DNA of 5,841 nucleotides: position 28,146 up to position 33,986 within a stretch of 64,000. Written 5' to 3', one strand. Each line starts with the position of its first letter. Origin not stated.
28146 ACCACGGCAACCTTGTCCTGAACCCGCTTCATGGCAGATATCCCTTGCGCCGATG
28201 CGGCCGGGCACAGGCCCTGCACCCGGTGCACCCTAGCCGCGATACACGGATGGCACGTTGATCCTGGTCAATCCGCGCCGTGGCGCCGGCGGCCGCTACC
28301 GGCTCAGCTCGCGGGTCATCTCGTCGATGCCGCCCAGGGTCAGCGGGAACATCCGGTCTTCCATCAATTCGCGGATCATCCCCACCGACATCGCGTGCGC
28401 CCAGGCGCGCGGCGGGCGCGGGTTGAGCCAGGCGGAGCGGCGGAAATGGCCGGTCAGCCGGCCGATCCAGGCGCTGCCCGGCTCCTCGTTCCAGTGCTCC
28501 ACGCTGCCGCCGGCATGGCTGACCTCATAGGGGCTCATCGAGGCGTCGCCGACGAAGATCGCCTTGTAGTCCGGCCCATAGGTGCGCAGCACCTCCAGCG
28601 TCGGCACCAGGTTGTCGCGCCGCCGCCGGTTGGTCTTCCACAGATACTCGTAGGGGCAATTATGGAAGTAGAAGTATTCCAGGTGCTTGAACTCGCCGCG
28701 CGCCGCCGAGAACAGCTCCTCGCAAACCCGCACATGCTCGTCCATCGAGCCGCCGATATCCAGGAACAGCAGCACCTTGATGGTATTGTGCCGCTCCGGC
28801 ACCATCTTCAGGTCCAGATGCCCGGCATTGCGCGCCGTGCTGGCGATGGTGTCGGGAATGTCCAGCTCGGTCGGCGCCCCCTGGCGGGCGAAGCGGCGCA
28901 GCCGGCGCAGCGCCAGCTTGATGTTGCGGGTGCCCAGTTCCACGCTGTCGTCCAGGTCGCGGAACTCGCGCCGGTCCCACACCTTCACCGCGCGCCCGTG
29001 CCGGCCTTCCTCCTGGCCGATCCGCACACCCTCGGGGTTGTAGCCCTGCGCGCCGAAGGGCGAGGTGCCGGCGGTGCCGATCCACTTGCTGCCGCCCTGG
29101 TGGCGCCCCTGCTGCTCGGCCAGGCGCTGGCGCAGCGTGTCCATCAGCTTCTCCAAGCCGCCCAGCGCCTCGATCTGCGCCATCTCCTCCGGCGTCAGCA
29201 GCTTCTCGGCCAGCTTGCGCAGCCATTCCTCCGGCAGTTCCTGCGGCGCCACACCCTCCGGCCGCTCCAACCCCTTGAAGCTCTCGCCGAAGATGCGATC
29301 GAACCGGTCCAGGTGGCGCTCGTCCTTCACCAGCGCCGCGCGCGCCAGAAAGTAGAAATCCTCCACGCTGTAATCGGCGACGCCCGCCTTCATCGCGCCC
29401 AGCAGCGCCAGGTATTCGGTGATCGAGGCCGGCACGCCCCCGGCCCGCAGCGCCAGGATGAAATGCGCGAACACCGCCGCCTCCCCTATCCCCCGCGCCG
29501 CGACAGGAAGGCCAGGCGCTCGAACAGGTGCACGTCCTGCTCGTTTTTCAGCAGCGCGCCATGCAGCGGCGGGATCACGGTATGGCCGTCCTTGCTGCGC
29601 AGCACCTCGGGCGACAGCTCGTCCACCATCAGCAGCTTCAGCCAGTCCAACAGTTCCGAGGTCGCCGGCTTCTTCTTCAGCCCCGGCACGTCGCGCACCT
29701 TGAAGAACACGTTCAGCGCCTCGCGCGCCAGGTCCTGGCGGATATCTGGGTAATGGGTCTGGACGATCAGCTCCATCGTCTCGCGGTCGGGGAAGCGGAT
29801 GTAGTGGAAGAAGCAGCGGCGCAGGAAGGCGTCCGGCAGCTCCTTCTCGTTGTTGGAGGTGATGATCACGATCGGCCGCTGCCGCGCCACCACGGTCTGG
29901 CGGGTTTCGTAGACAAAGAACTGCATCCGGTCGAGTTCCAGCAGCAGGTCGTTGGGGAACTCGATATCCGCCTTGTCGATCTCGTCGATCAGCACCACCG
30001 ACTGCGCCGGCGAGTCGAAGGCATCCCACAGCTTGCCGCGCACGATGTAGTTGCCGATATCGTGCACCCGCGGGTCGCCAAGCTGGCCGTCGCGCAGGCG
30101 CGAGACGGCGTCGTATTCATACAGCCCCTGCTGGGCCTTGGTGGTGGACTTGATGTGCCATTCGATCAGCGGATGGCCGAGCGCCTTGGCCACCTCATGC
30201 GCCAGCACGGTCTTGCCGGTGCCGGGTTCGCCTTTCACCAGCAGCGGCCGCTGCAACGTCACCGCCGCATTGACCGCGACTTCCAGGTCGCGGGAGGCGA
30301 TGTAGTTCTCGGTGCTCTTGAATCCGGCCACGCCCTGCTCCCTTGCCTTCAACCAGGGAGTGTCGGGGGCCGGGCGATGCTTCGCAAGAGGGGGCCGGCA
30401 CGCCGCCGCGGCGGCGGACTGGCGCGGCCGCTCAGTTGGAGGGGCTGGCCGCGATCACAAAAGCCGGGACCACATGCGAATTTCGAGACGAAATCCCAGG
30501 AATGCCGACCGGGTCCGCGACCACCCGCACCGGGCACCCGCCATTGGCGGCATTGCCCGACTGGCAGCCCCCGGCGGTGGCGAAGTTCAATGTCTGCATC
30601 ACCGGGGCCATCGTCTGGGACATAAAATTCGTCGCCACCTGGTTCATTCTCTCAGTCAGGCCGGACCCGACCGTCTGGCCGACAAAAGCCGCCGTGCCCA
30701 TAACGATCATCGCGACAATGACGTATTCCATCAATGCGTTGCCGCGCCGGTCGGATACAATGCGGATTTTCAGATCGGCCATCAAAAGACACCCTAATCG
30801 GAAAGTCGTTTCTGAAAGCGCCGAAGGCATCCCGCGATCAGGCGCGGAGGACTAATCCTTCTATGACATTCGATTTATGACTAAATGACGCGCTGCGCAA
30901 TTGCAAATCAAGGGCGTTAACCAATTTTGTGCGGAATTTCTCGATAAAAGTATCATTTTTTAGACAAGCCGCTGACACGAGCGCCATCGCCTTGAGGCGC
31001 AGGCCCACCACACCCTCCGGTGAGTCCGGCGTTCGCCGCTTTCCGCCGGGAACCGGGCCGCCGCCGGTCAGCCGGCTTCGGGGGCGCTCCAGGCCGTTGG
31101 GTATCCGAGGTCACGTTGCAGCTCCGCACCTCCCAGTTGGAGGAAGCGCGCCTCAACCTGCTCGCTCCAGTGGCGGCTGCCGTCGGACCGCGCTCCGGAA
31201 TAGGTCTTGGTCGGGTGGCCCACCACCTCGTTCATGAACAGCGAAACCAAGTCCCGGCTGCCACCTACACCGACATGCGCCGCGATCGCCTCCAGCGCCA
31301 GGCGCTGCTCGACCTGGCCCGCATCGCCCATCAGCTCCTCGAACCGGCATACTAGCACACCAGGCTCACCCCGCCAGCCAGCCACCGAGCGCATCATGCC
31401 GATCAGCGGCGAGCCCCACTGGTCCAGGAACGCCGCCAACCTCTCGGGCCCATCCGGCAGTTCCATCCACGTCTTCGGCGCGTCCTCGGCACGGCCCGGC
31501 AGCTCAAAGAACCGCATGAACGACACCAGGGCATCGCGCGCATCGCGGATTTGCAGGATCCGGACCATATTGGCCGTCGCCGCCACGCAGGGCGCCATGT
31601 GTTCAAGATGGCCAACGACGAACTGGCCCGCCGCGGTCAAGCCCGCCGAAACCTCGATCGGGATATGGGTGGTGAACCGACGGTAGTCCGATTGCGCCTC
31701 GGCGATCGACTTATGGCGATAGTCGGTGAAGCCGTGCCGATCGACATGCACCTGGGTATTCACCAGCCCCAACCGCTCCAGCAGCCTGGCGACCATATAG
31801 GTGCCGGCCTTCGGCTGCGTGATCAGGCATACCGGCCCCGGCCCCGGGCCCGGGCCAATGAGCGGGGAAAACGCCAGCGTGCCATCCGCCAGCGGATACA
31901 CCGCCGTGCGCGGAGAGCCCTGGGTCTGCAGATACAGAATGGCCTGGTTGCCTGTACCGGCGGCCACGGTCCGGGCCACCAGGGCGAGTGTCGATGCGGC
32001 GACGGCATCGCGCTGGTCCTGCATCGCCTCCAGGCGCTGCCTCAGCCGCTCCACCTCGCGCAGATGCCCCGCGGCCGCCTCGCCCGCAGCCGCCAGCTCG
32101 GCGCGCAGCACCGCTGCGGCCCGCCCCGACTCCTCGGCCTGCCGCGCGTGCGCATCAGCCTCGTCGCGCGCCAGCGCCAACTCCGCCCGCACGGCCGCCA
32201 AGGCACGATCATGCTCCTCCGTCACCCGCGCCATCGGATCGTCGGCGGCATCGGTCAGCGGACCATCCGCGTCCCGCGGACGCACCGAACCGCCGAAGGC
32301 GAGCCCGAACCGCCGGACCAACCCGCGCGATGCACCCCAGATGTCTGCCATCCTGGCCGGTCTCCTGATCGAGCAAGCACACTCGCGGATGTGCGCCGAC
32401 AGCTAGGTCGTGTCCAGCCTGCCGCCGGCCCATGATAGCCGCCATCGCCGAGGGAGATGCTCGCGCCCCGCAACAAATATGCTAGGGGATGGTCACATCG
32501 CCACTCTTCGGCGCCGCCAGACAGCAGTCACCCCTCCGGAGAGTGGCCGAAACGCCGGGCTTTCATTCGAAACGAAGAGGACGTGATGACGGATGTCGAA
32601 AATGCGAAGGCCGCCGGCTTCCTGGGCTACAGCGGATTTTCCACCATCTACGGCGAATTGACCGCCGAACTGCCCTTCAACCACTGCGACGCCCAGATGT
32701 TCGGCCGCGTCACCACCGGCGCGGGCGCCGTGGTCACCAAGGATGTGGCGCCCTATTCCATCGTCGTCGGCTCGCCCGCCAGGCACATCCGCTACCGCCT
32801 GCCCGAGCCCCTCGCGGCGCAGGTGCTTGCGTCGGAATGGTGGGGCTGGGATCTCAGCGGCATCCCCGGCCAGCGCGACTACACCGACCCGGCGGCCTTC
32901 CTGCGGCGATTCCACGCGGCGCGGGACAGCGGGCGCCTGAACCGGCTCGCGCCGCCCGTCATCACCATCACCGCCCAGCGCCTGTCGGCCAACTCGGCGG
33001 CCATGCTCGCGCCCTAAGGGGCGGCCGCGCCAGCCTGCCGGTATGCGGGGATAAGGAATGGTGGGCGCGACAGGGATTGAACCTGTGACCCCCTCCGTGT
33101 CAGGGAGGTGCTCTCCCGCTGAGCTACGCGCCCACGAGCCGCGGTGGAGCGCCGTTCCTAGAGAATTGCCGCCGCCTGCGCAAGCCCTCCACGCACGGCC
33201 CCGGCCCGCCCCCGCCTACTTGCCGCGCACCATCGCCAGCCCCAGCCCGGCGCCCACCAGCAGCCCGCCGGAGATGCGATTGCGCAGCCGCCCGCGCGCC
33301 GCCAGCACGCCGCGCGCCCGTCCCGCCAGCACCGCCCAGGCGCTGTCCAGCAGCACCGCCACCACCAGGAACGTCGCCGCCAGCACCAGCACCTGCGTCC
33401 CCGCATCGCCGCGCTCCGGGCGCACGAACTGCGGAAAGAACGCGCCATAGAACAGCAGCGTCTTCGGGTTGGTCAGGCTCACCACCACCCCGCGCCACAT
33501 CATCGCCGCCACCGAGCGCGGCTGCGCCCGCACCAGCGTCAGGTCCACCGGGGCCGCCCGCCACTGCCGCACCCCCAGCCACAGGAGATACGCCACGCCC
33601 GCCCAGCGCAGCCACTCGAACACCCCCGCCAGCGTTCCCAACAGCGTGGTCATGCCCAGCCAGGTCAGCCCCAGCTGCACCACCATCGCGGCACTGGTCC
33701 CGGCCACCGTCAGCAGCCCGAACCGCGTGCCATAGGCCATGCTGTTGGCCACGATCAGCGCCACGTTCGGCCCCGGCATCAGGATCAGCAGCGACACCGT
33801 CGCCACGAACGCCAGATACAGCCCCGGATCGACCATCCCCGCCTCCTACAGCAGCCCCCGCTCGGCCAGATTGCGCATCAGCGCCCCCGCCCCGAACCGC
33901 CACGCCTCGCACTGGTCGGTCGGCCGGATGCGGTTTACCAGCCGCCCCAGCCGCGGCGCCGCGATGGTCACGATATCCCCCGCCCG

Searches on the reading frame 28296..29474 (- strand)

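Call 17: search_protein_families(library=pfam, proteins=[window:28296-29474:-], max_evalue=0.001)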
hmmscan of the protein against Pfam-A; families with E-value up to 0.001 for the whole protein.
window:28296-29474:- (392 aa): 1 family
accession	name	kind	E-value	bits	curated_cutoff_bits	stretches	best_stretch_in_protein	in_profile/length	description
PF05762.20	VWA_CoxE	-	6.6e-09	36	26.4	1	183-271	6-97/222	VWA domain containing CoxE-like protein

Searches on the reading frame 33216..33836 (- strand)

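Call 17: search_protein_families(library=pfam, proteins=[window:33216-33836:-], max_evalue=0.001)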
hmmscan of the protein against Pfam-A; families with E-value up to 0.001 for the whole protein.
window:33216-33836:- (206 aa): 1 family
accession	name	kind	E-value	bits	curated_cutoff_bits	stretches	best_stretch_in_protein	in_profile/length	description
PF01810.24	LysE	-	4.3e-31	108.3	25.6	1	17-201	3-190/193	LysE type translocator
